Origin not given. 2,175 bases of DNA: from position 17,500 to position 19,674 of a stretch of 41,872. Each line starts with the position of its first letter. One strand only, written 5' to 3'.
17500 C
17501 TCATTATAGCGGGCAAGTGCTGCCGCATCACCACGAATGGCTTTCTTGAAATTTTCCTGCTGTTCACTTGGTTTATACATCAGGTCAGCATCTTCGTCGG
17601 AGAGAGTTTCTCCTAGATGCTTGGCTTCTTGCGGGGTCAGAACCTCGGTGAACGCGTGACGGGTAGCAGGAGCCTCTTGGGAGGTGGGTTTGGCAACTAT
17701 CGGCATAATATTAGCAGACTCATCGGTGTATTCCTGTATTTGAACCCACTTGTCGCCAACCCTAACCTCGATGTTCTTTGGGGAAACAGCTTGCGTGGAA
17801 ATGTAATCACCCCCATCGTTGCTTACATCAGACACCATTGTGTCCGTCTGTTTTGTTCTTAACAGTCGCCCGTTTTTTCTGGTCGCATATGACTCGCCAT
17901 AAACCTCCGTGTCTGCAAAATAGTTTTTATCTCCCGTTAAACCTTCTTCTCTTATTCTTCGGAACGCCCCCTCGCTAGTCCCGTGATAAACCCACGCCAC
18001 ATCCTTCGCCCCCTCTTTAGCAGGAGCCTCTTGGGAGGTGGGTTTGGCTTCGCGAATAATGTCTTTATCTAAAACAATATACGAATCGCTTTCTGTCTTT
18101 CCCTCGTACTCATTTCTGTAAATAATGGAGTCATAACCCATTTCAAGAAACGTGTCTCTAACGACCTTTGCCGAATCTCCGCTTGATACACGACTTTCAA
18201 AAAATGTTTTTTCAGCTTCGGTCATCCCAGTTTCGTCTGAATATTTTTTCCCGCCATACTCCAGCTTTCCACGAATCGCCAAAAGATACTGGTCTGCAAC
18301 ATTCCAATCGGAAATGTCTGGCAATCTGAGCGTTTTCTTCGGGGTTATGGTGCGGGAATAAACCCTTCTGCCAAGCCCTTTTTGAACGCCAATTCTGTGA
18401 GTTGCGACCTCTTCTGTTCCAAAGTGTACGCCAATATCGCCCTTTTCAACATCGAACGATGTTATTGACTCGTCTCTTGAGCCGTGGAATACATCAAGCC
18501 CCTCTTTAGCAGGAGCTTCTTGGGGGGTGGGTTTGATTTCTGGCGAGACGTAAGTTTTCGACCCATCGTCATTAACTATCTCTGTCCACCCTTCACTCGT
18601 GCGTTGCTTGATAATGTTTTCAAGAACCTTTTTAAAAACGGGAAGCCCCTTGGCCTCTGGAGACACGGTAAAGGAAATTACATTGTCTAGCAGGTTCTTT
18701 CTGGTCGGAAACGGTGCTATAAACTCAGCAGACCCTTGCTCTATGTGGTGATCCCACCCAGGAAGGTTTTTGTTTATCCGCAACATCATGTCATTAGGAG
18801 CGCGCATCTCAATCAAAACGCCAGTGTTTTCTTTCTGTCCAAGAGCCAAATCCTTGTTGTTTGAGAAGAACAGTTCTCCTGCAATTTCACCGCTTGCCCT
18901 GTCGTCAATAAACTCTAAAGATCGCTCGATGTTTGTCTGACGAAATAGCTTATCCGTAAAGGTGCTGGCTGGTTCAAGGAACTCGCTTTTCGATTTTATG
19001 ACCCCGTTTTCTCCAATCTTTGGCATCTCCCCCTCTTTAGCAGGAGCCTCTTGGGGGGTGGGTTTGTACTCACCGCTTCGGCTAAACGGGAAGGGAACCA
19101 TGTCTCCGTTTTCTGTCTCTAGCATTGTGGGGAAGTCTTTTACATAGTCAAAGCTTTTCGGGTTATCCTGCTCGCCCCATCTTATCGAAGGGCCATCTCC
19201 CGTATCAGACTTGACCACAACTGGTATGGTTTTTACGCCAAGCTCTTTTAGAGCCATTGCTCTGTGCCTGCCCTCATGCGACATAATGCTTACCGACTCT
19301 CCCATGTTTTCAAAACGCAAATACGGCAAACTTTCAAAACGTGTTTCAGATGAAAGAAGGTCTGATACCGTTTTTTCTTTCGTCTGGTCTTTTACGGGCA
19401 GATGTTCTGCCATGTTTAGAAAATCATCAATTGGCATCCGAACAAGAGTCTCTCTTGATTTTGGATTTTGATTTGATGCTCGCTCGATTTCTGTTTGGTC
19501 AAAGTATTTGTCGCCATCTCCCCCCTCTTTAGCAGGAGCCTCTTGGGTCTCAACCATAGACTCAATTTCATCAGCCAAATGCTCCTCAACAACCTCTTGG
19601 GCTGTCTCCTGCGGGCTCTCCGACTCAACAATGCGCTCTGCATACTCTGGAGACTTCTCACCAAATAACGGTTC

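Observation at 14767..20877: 2036-aa internal virion protein built as a polyvalent effector: ParB/Srx-like plus two to three ART-like cassettes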

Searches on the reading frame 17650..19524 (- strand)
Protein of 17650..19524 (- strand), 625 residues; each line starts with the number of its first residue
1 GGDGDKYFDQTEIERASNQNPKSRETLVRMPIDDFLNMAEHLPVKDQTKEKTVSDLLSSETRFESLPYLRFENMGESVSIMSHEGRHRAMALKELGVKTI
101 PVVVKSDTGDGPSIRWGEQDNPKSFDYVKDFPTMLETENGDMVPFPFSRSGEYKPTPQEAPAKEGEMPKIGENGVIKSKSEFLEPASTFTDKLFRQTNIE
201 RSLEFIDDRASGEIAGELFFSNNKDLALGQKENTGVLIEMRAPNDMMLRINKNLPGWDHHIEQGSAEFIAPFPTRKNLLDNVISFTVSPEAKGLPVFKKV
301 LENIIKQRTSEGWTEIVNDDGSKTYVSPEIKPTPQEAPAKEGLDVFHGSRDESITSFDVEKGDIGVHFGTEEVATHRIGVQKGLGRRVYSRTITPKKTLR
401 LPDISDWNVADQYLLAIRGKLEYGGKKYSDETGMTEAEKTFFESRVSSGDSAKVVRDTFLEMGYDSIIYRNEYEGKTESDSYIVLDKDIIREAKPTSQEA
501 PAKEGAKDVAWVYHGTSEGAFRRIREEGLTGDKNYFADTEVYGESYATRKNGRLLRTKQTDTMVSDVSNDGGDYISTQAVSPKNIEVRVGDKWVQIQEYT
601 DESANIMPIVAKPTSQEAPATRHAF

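Call 16: search_solved_structures(query=window:17650-19524:-, max_evalue=10, show_alignments=3)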
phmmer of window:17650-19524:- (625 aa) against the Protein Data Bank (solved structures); distinct sequences matched with E-value up to 10: 1.
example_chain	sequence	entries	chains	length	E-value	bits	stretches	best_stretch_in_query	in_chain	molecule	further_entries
3pzt_A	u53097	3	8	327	0.21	13.5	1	473-568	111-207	Endoglucanase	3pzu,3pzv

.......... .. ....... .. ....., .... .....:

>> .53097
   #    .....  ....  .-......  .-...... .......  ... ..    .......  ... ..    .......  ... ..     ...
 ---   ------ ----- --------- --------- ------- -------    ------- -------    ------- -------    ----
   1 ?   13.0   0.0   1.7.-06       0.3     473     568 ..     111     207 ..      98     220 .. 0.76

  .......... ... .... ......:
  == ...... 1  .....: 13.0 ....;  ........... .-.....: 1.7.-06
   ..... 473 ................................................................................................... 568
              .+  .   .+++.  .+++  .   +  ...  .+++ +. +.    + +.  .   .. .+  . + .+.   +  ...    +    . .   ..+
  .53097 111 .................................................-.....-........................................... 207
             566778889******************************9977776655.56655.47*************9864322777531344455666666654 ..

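Call 17: search_protein_families(library=ncbifam, proteins=[window:17650-19524:-], max_evalue=1)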
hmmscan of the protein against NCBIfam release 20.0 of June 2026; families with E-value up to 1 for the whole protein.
window:17650-19524:- (625 aa): 0 families

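Call 28: search_protein_representatives(protein=window:17650-19524:-)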
Query: 625 residues. Proteins with E-value up to 0.001 (for the whole library): 968; up to 1e-10: 489; up to 1e-30: 4. The best 150 are listed.
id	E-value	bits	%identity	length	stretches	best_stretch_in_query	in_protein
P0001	0.0e+00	1407.5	100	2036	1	1-625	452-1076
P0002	5.2e-35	137.8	40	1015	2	3-150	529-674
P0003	4.6e-32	128.1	49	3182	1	2-153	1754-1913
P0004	7.6e-31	124.0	48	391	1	4-151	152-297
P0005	2.4e-30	122.4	48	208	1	7-149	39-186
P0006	3.1e-30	122.0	37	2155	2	13-150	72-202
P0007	3.2e-30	122.0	48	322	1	7-149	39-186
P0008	4.2e-30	121.6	50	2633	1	3-149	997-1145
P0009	7.7e-30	120.7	46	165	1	3-150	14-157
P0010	4.6e-29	118.2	45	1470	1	6-178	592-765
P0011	5.4e-29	117.9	49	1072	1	8-150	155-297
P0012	8.1e-29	117.3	51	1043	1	8-143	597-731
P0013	1.1e-28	116.9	47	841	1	6-158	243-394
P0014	1.3e-28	116.6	48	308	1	21-150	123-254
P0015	1.9e-28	116.1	51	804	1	8-142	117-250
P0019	1.4e-27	113.3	38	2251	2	4-142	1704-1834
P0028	9.5e-26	107.2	51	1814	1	496-617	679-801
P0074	1.0e-22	97.2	37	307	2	3-147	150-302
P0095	1.0e-21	93.9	35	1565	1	127-336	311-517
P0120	7.7e-21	91.0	32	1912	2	187-332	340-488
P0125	1.0e-20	90.6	47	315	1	1-148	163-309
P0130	1.7e-20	89.8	41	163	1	5-150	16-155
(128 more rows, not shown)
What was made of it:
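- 489 library hits below 1e-10, nearly all to C1 (call 28)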

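Call 33: search_protein_families(library=pfam, proteins=[P0120, P0006, P0019, P0028, P0095], max_evalue=0.01)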
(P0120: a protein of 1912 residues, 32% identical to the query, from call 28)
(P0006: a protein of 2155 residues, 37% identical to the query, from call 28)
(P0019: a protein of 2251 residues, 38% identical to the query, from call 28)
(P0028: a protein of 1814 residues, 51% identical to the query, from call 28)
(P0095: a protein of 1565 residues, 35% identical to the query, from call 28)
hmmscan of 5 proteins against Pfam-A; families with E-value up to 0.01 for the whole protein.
P0120 (1912 aa): 1 family
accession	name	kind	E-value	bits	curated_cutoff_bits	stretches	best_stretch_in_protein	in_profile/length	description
PF18760.7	ART-PolyVal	-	1.5e-17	65.1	31.2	1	523-730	1-140/140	ADP-Ribosyltransferase in polyvalent proteins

P0006 (2155 aa): 1 family
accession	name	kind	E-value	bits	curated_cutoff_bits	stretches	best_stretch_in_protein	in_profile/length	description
PF18760.7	ART-PolyVal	-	4.3e-24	86.3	31.2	1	249-403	1-140/140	ADP-Ribosyltransferase in polyvalent proteins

P0019 (2251 aa): 1 family
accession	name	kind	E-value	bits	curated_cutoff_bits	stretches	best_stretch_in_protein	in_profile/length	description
PF18760.7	ART-PolyVal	-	1.8e-16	61.6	31.2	1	1515-1689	1-139/140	ADP-Ribosyltransferase in polyvalent proteins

P0028 (1814 aa): 0 families

P0095 (1565 aa): 1 family
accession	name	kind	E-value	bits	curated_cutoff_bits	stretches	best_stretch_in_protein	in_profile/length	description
PF18857.6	LPD38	-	1.6e-33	116.8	27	1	1289-1462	5-189/189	Large polyvalent protein associated domain 38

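Call 64: search_dna_similar(query=window:17650-19524:-, collection=phages, mode=protein, max_evalue=0.1, max_rows=30)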
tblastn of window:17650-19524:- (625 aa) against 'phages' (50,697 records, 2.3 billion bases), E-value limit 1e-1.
Records with a match: 1; places in all: 1; records where one place covers at least 80% of the query: 0.
Best place of each record, by identity: <60% 1.
By first word of the organism name: Virus 1.
By host as written in the record: - 1.
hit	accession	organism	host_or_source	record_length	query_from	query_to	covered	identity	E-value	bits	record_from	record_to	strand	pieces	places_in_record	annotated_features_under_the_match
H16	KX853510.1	Virus Rctr197k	enrichment culture DAMO/AAA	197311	345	508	26%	28.7%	1e-2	45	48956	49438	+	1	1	similar to hypothetical protein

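Call 65: search_dna_similar(query=window:17650-19524:-, collection=plasmids, mode=protein, max_evalue=0.01, max_rows=20)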
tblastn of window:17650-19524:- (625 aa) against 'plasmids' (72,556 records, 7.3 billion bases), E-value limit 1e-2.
Records with a match: 4; places in all: 4; records where one place covers at least 80% of the query: 0.
Best place of each record, by identity: <60% 4.
By first word of the organism name: Variovorax 4.
By predicted mobility (MOB-suite, as given by PLSDB): non-mobilizable 4.
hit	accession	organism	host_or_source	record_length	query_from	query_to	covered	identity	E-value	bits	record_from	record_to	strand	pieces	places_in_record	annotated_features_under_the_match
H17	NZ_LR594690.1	Variovorax sp. WDL1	linuron-contaminated soil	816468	363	499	22%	30.3%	1e-4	53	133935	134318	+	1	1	hypothetical protein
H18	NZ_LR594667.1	Variovorax sp. SRS16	linuron-contaminated soil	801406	363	493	21%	30.2%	1e-3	50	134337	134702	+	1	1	hypothetical protein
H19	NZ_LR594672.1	Variovorax sp. PBL-E5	linuron-contaminated soil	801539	363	493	21%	30.2%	1e-3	50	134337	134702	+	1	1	hypothetical protein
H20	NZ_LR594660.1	Variovorax sp. PBL-H6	linuron-contaminated soil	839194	363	493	21%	30.2%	1e-3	50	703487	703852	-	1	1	hypothetical protein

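Call 94: search_protein_families(library=pfam, proteins=[P0074, P0125], max_evalue=0.1)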
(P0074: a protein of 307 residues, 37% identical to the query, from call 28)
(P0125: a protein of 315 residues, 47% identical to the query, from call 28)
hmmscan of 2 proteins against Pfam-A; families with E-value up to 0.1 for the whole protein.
P0074 (307 aa): 1 family
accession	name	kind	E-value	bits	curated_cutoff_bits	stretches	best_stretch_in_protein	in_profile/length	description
PF22162.2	PFIN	-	0.094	13.6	27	0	228-259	75-106/118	Plasmid Fertility inhibition factor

P0125 (315 aa): 1 family
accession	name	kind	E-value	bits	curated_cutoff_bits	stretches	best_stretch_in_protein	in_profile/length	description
PF18760.7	ART-PolyVal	-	9.7e-07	30.1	31.2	1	32-125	8-115/140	ADP-Ribosyltransferase in polyvalent proteins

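Call 107: find_encoding_contigs(protein=P0130, flank=10000, max_places=1)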
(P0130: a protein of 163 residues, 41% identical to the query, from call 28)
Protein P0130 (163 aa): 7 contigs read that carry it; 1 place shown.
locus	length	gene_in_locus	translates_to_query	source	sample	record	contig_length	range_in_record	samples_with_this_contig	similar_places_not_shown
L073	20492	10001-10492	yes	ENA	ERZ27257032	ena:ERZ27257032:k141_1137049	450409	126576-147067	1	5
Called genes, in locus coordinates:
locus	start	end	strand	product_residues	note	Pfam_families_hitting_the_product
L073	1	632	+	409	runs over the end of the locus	PF26926:Phage_T4_rIIB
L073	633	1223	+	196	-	-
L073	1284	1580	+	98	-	-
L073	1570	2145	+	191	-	-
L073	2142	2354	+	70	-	-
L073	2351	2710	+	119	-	-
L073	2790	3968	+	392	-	-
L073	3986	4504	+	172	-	PF18907:DUF5662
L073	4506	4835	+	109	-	-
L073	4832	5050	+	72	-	-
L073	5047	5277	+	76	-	-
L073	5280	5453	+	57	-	-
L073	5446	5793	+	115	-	-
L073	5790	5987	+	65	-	-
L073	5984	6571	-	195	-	-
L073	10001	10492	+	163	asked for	-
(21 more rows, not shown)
